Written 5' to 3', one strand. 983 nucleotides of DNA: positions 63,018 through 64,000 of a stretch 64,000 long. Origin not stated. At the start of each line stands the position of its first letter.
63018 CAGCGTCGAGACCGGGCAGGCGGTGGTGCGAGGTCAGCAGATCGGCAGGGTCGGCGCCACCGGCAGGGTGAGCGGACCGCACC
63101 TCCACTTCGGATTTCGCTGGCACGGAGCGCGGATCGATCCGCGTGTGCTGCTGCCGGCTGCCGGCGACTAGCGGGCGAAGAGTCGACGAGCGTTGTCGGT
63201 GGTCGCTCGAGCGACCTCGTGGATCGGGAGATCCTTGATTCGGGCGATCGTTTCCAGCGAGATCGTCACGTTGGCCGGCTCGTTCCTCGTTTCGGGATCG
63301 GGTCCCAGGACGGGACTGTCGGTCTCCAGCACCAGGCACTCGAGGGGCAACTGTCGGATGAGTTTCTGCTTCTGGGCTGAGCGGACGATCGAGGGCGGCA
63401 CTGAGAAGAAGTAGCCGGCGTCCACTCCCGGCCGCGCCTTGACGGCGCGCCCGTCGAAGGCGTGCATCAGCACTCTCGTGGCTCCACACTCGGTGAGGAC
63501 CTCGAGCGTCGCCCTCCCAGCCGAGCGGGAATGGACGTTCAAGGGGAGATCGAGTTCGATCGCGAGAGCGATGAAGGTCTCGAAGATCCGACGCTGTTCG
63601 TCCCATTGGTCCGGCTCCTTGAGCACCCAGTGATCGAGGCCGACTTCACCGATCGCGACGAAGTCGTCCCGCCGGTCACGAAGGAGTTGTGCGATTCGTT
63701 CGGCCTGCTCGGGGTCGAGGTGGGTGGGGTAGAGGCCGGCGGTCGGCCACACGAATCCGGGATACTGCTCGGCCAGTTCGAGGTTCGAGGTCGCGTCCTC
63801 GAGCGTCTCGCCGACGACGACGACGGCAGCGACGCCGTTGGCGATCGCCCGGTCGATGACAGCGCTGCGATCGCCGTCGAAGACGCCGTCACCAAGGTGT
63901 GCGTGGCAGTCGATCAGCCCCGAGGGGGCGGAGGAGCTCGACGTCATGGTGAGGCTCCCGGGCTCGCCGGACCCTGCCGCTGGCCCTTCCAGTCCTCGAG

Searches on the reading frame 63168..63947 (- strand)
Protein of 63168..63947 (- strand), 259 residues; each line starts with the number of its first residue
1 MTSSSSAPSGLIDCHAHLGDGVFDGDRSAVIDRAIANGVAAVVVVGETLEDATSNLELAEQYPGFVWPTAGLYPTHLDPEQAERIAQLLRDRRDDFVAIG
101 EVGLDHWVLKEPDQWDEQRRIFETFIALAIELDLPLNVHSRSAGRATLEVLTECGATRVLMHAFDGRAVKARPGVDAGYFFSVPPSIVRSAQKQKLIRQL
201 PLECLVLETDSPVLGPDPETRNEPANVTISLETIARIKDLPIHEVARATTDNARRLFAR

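Call 43: search_protein_families(library=pfam, proteins=[window:63168-63947:-])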
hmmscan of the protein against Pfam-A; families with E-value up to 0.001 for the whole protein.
window:63168-63947:- (259 aa): 1 family
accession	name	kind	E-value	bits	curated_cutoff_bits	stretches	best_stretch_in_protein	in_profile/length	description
PF01026.27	TatD_DNase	-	1.4e-65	221.7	27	1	12-257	1-252/253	TatD related DNase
